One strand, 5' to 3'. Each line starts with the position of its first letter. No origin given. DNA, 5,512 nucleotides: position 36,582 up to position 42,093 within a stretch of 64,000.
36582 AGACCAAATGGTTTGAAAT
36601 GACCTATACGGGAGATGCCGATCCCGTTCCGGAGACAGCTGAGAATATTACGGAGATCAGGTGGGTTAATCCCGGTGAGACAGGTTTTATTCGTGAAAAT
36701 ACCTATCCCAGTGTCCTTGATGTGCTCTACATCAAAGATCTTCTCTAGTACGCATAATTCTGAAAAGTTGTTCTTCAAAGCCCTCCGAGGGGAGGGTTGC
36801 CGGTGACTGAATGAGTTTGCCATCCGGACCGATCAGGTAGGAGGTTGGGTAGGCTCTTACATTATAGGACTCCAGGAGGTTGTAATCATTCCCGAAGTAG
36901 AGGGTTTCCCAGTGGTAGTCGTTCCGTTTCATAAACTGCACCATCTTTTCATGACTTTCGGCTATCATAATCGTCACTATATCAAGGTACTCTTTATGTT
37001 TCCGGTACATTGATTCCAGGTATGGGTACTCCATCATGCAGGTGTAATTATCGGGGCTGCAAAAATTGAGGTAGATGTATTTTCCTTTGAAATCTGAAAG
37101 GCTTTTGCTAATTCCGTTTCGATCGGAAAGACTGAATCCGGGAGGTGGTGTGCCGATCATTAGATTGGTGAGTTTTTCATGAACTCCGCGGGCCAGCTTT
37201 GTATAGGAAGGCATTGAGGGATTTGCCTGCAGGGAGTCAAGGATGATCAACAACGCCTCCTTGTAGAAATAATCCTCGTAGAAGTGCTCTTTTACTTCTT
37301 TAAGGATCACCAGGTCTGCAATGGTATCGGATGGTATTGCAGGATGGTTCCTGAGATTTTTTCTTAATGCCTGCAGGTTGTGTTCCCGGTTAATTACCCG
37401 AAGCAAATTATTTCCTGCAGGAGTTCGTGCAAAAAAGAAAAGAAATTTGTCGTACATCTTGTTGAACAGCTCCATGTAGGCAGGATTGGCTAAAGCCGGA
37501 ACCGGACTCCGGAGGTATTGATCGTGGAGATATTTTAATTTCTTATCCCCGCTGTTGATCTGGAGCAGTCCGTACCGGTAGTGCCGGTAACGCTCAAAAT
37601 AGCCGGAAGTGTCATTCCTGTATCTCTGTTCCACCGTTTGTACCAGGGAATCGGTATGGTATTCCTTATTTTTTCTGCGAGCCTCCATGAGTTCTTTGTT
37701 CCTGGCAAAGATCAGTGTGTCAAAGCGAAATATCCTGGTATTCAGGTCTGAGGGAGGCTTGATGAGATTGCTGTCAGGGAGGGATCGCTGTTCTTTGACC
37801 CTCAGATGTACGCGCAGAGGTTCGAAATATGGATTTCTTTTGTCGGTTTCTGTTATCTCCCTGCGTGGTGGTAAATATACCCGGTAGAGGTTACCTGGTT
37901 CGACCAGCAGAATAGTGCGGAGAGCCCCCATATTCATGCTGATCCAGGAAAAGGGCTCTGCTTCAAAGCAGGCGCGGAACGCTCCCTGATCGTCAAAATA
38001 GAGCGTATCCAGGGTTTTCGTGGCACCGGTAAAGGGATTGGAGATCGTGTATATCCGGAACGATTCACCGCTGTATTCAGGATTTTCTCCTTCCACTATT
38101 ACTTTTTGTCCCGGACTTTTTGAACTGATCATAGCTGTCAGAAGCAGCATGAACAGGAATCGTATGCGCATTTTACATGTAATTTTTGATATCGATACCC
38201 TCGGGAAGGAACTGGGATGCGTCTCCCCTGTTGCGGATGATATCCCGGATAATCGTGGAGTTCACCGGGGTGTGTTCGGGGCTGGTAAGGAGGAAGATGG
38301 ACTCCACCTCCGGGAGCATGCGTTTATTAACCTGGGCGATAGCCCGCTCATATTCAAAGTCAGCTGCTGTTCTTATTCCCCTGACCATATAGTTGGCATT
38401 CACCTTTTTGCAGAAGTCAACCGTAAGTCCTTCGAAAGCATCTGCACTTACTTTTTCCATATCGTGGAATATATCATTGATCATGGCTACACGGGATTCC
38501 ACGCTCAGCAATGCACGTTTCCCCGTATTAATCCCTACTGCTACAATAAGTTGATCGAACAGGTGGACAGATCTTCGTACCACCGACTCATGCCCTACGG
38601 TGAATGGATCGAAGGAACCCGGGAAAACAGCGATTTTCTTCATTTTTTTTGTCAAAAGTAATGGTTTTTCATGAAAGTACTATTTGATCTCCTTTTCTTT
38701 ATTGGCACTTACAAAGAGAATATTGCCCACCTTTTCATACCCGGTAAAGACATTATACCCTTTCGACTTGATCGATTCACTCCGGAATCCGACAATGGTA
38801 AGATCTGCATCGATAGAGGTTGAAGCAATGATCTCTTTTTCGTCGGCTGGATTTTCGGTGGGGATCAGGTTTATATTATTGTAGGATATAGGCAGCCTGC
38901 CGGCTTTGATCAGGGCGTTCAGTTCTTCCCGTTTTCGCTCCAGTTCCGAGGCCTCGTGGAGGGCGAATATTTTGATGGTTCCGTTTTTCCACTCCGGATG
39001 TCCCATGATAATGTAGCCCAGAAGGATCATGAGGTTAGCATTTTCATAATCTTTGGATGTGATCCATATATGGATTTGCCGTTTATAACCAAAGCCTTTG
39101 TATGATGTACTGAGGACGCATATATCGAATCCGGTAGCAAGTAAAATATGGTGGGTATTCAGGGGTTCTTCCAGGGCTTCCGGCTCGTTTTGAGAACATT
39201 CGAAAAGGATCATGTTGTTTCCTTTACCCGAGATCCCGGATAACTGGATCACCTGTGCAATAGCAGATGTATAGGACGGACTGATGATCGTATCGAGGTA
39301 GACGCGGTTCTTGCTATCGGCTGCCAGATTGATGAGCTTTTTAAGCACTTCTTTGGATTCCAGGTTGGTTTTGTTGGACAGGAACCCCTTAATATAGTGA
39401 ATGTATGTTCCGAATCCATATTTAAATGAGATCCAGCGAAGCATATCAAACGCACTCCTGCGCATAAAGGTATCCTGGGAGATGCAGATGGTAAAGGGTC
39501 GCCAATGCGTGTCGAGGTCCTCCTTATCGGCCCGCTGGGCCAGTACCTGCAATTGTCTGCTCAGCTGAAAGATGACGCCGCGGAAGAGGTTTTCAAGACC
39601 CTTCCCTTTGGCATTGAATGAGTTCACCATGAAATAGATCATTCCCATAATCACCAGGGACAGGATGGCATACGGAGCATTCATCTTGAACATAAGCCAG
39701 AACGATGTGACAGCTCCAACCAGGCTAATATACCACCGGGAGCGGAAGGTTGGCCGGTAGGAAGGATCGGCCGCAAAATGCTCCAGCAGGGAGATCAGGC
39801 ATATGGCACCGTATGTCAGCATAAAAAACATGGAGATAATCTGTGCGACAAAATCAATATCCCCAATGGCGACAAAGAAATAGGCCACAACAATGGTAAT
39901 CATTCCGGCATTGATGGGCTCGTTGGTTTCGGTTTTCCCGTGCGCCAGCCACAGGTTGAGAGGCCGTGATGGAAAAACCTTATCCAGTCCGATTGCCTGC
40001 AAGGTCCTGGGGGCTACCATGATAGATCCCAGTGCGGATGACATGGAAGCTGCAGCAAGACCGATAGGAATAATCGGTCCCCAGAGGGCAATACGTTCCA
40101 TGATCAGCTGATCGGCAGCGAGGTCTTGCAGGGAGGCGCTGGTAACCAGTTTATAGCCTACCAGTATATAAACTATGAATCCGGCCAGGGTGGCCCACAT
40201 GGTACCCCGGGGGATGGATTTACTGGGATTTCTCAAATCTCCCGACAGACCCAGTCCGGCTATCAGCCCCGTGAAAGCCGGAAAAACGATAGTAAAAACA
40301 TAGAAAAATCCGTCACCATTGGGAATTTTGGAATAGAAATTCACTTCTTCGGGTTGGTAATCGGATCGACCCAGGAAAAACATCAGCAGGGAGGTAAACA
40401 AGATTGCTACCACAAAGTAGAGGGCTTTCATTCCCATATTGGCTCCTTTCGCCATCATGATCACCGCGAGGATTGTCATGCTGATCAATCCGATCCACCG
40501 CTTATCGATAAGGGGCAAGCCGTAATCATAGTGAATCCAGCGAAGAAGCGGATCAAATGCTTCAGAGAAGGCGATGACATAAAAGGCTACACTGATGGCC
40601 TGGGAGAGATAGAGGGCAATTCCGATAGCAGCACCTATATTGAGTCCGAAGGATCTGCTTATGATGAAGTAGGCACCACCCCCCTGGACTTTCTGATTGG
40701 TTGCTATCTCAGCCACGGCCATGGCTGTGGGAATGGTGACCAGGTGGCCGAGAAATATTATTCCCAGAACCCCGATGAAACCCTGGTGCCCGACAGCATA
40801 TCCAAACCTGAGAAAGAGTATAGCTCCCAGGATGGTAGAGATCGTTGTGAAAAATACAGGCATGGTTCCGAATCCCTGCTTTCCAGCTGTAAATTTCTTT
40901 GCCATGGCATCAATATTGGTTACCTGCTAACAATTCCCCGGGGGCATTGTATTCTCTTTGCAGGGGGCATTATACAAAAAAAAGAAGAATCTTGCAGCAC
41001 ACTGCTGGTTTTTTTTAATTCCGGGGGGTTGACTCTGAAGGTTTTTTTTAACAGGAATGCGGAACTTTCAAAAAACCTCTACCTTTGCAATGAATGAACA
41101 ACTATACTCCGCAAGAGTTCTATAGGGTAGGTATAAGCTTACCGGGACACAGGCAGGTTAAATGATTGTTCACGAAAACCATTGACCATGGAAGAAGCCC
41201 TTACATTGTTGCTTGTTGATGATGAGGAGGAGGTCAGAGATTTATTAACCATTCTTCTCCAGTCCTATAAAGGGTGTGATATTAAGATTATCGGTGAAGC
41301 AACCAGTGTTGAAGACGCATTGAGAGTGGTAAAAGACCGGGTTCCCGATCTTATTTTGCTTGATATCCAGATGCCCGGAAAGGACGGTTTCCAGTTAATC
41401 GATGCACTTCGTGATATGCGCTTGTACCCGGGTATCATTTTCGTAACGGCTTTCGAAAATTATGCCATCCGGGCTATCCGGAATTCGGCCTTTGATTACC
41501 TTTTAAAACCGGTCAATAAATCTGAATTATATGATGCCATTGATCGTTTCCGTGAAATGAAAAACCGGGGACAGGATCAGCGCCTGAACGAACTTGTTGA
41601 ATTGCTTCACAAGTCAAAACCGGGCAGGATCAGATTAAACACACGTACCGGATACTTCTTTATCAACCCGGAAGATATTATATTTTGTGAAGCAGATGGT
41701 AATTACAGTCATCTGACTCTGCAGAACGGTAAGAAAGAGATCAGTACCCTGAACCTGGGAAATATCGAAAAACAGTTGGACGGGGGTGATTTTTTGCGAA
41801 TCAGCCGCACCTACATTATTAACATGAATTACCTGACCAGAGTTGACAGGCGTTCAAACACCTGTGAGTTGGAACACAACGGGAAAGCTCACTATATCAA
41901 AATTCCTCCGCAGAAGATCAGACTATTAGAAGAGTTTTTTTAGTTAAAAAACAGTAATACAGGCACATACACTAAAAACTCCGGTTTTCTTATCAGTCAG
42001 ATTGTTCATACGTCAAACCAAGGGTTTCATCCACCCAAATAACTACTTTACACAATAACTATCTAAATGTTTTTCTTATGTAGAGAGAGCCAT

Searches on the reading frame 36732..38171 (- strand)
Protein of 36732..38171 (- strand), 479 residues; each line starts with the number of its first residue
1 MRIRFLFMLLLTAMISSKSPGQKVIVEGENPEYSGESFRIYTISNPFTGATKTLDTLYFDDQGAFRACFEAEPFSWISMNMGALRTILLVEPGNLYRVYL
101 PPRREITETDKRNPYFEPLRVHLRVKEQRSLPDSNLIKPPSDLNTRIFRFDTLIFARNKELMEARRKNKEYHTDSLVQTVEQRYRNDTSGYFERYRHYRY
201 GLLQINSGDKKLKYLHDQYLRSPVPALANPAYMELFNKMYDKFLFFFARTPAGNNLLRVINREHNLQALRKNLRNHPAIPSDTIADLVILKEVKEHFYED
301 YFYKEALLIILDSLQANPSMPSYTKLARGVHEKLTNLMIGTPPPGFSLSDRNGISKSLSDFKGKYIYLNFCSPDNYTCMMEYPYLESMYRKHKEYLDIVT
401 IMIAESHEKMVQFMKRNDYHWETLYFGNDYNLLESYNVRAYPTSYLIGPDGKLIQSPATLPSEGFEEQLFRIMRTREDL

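Call 20: search_protein_families(library=pfam, proteins=[window:36732-38171:-], max_evalue=0.00001)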
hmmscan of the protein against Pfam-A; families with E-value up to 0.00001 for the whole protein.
window:36732-38171:- (479 aa): 3 families
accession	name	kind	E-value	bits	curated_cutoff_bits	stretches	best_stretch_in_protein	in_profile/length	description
PF00578.27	AhpC-TSA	-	1.1e-11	45.2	26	1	339-454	1-122/124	AhpC/TSA family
PF13905.12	Thioredoxin_8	-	2.7e-10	40.9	27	1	363-452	1-93/94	Thioredoxin-like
PF08534.16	Redoxin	-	4.8e-09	36.6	26.6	1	340-455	3-130/148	Redoxin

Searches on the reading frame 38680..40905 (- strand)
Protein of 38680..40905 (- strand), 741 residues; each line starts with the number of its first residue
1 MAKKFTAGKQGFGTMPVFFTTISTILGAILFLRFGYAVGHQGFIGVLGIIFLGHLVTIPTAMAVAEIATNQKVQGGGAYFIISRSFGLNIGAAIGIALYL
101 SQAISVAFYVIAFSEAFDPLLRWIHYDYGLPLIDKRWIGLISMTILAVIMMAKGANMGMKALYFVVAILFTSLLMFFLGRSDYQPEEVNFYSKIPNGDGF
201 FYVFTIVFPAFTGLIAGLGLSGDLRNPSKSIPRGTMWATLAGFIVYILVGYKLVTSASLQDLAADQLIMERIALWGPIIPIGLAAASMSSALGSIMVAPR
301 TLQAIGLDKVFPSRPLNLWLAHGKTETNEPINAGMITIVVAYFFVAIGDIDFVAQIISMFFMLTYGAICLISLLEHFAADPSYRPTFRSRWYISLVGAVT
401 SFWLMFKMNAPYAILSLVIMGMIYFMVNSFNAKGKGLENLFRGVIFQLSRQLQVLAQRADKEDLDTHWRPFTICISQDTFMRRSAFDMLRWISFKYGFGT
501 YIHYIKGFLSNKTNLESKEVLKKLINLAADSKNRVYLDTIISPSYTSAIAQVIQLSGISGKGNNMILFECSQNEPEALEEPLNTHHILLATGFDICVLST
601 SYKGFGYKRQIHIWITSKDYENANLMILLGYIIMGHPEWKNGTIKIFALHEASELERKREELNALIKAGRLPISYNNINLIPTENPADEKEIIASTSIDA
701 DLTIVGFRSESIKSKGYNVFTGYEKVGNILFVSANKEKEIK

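Call 20: search_protein_families(library=pfam, proteins=[window:38680-40905:-], max_evalue=0.00001)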
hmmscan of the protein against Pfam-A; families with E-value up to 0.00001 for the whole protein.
window:38680-40905:- (741 aa): 1 family
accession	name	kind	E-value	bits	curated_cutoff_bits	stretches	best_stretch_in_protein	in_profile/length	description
PF00324.27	AA_permease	-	2.6e-34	119.2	24.6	1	17-426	2-426/470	Amino acid permease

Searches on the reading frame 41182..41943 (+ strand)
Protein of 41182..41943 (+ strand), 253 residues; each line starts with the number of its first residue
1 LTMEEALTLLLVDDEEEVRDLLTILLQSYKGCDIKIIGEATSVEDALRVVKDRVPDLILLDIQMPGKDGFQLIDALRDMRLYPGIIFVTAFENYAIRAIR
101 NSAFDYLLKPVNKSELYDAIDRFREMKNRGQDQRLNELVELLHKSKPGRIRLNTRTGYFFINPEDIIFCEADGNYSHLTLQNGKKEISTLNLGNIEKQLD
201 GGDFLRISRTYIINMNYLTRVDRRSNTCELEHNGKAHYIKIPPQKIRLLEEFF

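Call 28: search_protein_families(library=pfam, proteins=[window:41182-41943:+], max_evalue=1)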
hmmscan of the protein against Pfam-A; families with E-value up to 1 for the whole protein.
window:41182-41943:+ (253 aa): 2 families
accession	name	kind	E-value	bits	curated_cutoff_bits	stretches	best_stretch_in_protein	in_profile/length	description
PF00072.30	Response_reg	-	2.5e-24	86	30.2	1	10-120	2-110/111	Response regulator receiver domain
PF04397.21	LytTR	-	3.7e-14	53.1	22.6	1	158-250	3-94/98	LytTr DNA-binding domain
